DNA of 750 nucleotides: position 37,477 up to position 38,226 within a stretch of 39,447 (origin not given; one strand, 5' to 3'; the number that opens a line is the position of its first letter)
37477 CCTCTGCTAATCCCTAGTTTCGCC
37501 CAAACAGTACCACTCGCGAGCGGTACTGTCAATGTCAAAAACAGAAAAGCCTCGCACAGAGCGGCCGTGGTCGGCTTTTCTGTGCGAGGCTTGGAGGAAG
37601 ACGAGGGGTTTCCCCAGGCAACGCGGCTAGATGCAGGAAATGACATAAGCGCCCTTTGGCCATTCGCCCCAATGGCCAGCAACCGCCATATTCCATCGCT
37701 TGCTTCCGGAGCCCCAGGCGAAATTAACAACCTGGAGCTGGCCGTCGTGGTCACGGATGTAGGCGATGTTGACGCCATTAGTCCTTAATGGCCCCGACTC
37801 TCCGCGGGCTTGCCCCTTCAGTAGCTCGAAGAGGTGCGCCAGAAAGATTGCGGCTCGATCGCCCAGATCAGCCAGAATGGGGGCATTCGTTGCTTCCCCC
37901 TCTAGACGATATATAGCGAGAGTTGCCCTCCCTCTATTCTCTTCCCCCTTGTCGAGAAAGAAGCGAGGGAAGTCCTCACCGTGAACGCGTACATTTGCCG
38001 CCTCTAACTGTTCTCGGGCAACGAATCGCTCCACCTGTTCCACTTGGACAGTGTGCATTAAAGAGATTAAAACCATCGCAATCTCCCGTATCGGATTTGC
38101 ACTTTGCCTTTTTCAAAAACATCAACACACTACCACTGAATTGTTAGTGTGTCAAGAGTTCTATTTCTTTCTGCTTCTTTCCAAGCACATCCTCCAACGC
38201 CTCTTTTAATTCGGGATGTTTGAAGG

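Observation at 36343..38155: GC-rich four-gene orphan island with its own regulatory architecture: best candidate for an undescribed system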

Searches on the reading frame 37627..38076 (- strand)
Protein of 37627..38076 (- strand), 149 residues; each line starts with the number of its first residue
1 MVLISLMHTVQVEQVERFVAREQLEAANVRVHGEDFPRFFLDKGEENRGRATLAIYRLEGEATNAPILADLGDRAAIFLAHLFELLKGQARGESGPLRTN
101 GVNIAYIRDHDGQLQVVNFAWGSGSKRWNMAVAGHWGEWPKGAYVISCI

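Call 4: search_protein_families(library=pfam, proteins=[window:37627-38076:-], max_evalue=1)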
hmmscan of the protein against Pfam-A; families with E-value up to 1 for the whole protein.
window:37627-38076:- (149 aa): 0 families

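Call 5: search_protein_families(library=padloc, proteins=[window:37627-38076:-], max_evalue=1)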
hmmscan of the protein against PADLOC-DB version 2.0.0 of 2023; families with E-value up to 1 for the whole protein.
window:37627-38076:- (149 aa): 0 families

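Call 6: search_protein_families(library=phrogs, proteins=[window:37627-38076:-], max_evalue=1)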
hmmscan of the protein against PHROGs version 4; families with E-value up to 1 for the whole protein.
window:37627-38076:- (149 aa): 0 families

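Call 7: search_protein_families(library=ncbifam, proteins=[window:37627-38076:-], max_evalue=1)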
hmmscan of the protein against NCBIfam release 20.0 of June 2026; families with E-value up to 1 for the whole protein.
window:37627-38076:- (149 aa): 0 families

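Call 12: list_cluster_members(proteins=[window:37627-38076:-, window:37109-37468:-, window:36571-37065:-, window:36343-36546:-, window:36343-36564:-, window:35663-36181:+, window:35193-35597:-, window:34557-35177:-, window:6889-8559:-])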
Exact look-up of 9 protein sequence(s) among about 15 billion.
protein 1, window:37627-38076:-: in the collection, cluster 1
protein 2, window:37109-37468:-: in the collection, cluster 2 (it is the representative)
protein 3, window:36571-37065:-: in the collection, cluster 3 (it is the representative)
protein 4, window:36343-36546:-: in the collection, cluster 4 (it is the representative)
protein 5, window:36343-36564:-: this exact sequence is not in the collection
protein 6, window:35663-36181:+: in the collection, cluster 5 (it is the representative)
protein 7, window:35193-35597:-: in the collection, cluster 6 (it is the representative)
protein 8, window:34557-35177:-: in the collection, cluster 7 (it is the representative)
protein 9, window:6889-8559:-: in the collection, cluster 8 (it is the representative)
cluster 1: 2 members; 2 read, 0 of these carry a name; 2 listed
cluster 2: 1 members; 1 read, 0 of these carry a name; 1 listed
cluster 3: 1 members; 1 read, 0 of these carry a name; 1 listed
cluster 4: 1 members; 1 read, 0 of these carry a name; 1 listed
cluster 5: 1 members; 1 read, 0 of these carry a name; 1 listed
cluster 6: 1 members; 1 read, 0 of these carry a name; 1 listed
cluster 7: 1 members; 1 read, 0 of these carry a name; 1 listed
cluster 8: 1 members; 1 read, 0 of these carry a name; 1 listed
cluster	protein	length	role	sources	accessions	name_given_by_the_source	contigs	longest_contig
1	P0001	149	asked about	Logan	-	-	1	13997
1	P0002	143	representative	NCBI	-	-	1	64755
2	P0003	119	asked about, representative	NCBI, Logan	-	-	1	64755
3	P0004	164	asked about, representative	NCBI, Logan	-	-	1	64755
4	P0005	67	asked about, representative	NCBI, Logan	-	-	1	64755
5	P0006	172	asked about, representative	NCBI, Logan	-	-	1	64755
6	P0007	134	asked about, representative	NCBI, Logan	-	-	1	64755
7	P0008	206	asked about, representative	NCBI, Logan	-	-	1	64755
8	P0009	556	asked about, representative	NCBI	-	-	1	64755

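Call 14: find_encoding_contigs(protein=window:37627-38076:-, flank=10000, max_places=6)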
Protein window:37627-38076:- (149 aa): 1 contig read that carries it; 1 place shown.
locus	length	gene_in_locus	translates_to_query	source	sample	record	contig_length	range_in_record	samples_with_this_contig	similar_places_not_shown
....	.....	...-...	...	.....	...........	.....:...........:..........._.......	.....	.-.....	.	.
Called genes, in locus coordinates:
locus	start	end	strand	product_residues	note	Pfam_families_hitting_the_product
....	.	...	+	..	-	?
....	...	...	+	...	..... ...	-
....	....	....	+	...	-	-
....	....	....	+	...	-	-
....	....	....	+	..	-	-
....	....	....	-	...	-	-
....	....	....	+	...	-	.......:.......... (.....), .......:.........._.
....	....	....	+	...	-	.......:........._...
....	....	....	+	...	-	-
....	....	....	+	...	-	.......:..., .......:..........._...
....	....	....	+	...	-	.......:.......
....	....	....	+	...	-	-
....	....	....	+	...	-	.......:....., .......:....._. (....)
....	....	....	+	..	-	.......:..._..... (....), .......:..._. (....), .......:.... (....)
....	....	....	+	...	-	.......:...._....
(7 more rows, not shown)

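Call 16: find_homologous_proteins(query=window:37627-38076:-, max_evalue=0.01)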
Query window:37627-38076:- (149 aa): 1 proteins with E <= 0.01 among 31 candidates.
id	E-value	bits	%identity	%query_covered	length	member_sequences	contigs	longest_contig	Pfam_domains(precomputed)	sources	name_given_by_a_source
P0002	1.0e-91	323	100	96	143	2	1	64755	-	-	-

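Call 31: search_solved_structures(query=window:37627-38076:-, max_evalue=10)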
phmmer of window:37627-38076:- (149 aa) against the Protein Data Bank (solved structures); distinct sequences matched with E-value up to 10: 2.
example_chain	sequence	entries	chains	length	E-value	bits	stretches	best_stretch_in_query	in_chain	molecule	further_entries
6aem_A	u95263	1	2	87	0.0063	19.7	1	88-147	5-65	PKD domain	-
1b0u_A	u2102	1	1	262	1.5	12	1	91-118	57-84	HISTIDINE PERMEASE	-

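Call 35: search_solved_structures(query=window:37627-38076:-, max_evalue=0.1, show_alignments=1)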
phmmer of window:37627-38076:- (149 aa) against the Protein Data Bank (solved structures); distinct sequences matched with E-value up to 0.1: 1.
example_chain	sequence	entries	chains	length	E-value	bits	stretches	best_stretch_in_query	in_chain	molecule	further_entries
6aem_A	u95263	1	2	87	0.0063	19.7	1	88-147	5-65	PKD domain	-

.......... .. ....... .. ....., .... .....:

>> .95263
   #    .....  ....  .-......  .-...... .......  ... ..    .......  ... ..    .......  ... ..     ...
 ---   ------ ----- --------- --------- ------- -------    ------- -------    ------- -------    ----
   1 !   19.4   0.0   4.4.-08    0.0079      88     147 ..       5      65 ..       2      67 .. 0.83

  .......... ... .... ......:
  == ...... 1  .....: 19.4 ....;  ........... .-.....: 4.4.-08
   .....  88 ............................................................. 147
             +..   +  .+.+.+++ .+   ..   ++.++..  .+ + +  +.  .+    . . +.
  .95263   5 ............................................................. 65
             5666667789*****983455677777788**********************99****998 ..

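Call 40: find_related_loci(query=window:37627-38076:-, collection=viral_contigs, flank=5000)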
Query window:37627-38076:- (149 aa) in viral_contigs; peptide patterns used: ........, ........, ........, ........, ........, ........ (x = any residue, [..] = any of these).
9 stretches matched a pattern, but none encodes a relative of the query by tblastn (E <= 1e-3).

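Call 51: predict_structure(protein=window:37627-38076:-)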
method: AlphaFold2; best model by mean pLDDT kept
length: 149 residues; sequences in the alignment: 1
mean_pLDDT: 44.5   pTM: 0.36
mean pLDDT of the five models: 44.5, 34.9, 34.3, 33.5, 32.0
residues with pLDDT >= 90: 0; 70-90: 0; 50-70: 54; < 50: 95
segments of 3 or more residues with pLDDT < 50: 1-19, 39-51, 85-142, 147-149
pLDDT, mean of each block of 10 residues (from residue 1): 28 43 60 53 45 57 58 54 46 30 39 41 31 35 48
secondary structure, 60 per line:
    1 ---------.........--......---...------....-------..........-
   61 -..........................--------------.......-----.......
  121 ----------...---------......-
elements in order: H10-18 H21-26 E30-32 E39-42 E50-59 H62-87 E102-108 E114-120 E131-133 E143-148

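Call 66: search_dna_similar(query=window:37627-38076:-, collection=plasmids, mode=protein, max_evalue=0.1, max_rows=8)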
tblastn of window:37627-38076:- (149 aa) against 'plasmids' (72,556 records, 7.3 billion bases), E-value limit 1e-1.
Records with a match: 4; places in all: 4; records where one place covers at least 80% of the query: 4.
Best place of each record, by identity: <60% 4.
By first word of the organism name: Bradyrhizobium 4.
By predicted mobility (MOB-suite, as given by PLSDB): conjugative 4.
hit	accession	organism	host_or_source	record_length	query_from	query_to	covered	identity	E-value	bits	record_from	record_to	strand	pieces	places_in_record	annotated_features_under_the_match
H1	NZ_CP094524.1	Bradyrhizobium sp. ISRA443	Arachis hypogaea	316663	14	145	89%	34.3%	3e-8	58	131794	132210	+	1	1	hypothetical protein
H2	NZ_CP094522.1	Bradyrhizobium sp. ISRA437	Arachis hypogaea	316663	14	145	89%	34.3%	3e-8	58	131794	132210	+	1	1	hypothetical protein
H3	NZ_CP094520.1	Bradyrhizobium sp. ISRA436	Arachis hypogaea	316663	14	145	89%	34.3%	3e-8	58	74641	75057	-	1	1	hypothetical protein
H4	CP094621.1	Bradyrhizobium sp. ISRA435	Arachis hypogaea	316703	14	145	89%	34.3%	3e-8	58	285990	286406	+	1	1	hypothetical protein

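Call 70: get_annotated_region(hit=H1, flank=8000)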
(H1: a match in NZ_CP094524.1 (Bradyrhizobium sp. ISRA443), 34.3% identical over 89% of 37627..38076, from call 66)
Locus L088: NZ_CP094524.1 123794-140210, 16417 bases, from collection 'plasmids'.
description: Bradyrhizobium sp. ISRA443 plasmid unnamed, complete sequence
organism: Bradyrhizobium sp. ISRA443 (NCBI taxid 2866198)
taxonomy: Bacteria; Pseudomonadota; Alphaproteobacteria; Hyphomicrobiales; Nitrobacteraceae; Bradyrhizobium; Bradyrhizobium sp. ISRA443
host: -; source: Arachis hypogaea; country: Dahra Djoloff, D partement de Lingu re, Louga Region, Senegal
typing (MOB-suite, as given by PLSDB): conjugative; replicon rep_cluster_507; relaxase MOBQ; mating-pair formation MPF_T
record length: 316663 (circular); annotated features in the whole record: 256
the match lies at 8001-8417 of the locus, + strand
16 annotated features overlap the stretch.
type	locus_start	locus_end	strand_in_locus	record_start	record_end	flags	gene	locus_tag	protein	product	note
CDS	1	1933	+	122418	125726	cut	traA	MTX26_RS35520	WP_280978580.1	Ti-type conjugative transfer relaxase TraA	-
CDS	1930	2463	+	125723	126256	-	traF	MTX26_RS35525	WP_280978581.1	conjugative transfer signal peptidase TraF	-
CDS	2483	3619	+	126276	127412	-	-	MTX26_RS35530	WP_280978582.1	conjugal transfer protein TraB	-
CDS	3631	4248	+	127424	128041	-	-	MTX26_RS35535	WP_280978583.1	TraH family protein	GO:0000160 - phosphorelay signal transduction system [Evidence IEA]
CDS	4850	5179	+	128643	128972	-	-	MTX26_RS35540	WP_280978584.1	transcriptional repressor TraM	GO:0045892 - negative regulation of DNA-templated transcription [Evidence IEA]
CDS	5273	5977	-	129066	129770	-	-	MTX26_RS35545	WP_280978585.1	autoinducer binding domain-containing protein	-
CDS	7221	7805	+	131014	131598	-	-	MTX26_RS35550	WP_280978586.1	NYN domain-containing protein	-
CDS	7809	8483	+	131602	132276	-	-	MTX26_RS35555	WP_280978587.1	hypothetical protein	-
CDS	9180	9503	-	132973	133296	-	-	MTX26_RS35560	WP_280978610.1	Dabb family protein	-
CDS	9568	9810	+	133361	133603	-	-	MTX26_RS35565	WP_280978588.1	hypothetical protein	-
CDS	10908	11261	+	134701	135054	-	panD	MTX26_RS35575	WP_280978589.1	aspartate 1-decarboxylase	GO:0015940 - pantothenate biosynthetic process [Evidence IEA]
CDS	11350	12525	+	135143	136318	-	-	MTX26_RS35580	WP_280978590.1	8-amino-7-oxononanoate synthase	GO:0009102 - biotin biosynthetic process [Evidence IEA]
CDS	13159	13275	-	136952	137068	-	-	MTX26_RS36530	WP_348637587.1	hypothetical protein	-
CDS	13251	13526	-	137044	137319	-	-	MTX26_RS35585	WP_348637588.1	response regulator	GO:0000160 - phosphorelay signal transduction system [Evidence IEA]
CDS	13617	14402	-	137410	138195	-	-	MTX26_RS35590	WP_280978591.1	ferredoxin--NADP reductase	-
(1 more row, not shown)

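Call 72: search_protein_families(library=pfam, proteins=[L088:7809-8483:+, L088:7221-7805:+], max_evalue=1)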
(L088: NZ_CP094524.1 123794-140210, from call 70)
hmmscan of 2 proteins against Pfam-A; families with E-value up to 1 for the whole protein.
L088:7809-8483:+ (224 aa): 0 families

L088:7221-7805:+ (194 aa): 2 families
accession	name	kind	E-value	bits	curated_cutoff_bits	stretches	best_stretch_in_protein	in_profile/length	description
PF01936.24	NYN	-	1e-38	133.5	24.2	1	6-163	1-144/145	NYN domain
PF14871.12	GHL6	-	0.23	12.1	35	0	121-145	44-69/132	Hypothetical glycosyl hydrolase 6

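Call 74: search_dna_similar(query=L088:7809-8483:+, collection=plasmids, mode=protein, max_evalue=0.01, max_rows=40)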
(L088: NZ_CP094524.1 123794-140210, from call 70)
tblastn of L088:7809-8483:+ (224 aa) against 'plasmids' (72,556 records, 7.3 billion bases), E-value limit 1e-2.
Records with a match: 4; places in all: 4; records where one place covers at least 80% of the query: 4.
Best place of each record, by identity: >=99% 4.
By first word of the organism name: Bradyrhizobium 4.
By predicted mobility (MOB-suite, as given by PLSDB): conjugative 4.
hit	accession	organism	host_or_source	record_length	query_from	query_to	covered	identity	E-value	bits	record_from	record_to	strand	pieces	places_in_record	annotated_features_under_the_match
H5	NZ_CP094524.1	Bradyrhizobium sp. ISRA443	Arachis hypogaea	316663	1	224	100%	100.0%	5e-147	459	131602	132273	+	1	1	hypothetical protein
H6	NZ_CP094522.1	Bradyrhizobium sp. ISRA437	Arachis hypogaea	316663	1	224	100%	100.0%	5e-147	459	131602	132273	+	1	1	hypothetical protein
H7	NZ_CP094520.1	Bradyrhizobium sp. ISRA436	Arachis hypogaea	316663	1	224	100%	100.0%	5e-147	459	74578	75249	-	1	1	hypothetical protein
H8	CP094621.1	Bradyrhizobium sp. ISRA435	Arachis hypogaea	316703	1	224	100%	100.0%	5e-147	459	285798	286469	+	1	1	hypothetical protein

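Call 75: search_dna_similar(query=window:37627-38076:-, collection=phages, mode=protein, max_evalue=0.1, max_rows=10)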
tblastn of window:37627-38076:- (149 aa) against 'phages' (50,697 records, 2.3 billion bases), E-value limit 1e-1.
No match.

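Call 77: search_protein_families(library=ncbifam, proteins=[L088:7809-8483:+, L088:7221-7805:+], max_evalue=1)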
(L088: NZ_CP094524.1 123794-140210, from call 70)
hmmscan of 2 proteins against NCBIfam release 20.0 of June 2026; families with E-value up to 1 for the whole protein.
L088:7809-8483:+ (224 aa): 0 families

L088:7221-7805:+ (194 aa): 3 families
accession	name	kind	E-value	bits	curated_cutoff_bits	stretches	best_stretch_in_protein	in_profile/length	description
TIGR00288.1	TIGR00288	hypoth_equivalog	5.6e-06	26.3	178.45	1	91-164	85-156/160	TIGR00288 family NYN domain-containing protein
NF009828.0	PRK13303.1-3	subfamily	0.037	13.1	177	1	94-158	44-108/263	aspartate dehydrogenase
NF002521.0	PRK01911.1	equivalog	0.22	10.9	309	1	53-139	11-94/292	NAD kinase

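Call 80: search_solved_structures(query=A2, max_evalue=10)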
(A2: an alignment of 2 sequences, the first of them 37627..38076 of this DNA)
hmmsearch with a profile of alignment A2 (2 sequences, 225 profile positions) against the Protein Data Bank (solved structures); distinct sequences matched with E-value up to 10: 1.
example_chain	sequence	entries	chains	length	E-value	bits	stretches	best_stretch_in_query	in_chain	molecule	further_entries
1b0u_A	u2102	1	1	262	0.37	13.3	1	124-177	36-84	HISTIDINE PERMEASE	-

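Call 81: find_related_loci(query=A2, collection=viral_contigs, flank=5000)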
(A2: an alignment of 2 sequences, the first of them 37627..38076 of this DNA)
Query A2 (149 aa) in viral_contigs; peptide patterns used: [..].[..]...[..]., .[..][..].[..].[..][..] (x = any residue, [..] = any of these).
130 stretches matched a pattern, but none encodes a relative of the query by tblastn (E <= 1e-3).

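Call 82: list_cluster_members(proteins=[L088:7809-8480:+, P0010, P0011])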
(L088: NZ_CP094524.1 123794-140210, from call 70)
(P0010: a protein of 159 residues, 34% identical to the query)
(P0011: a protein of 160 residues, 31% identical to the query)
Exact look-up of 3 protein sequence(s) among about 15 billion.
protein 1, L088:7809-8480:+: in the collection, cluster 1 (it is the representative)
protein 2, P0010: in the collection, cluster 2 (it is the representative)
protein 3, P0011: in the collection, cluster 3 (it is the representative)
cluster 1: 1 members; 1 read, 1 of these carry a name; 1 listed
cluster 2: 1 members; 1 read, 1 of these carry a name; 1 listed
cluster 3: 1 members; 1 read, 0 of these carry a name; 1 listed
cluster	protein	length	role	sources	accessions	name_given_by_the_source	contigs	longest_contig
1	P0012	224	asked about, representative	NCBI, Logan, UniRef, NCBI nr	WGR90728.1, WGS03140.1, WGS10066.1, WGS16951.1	hypothetical protein MTX26_35455 (plasmid) [Bradyrhizobium sp. ISRA443] | hypothetical protein n=1 Tax=unclassified Bradyrhizobium TaxID=2631580 RepID=UPI00247A89B2 | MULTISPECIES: hypothetical protein [unclassified Bradyrhizobium]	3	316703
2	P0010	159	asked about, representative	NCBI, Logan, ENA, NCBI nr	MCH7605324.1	hypothetical protein IID24_05045 [Patescibacteria group bacterium] | hypothetical protein [Patescibacteria group bacterium]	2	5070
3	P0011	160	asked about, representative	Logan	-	-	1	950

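Call 91: search_protein_families(library=padloc, proteins=[P0012, L088:7221-7805:+], max_evalue=1)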
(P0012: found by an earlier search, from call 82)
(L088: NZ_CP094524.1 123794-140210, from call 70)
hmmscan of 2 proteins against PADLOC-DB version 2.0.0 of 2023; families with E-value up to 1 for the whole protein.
P0012 (224 aa): 0 families

L088:7221-7805:+ (194 aa): 2 families
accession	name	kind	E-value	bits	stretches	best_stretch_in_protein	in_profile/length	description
PDLC01154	NYN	-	3.4e-23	80.5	1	9-169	150-301/310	"LabA-like protein, NYN family nuclease"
PDLC04163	HEC-09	-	0.00072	17.3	1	94-169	109-180/203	-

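Call 117: search_protein_families(library=phrogs, proteins=[P0012], max_evalue=1)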
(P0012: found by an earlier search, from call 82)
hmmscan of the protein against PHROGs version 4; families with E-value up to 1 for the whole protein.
P0012 (224 aa): 0 families
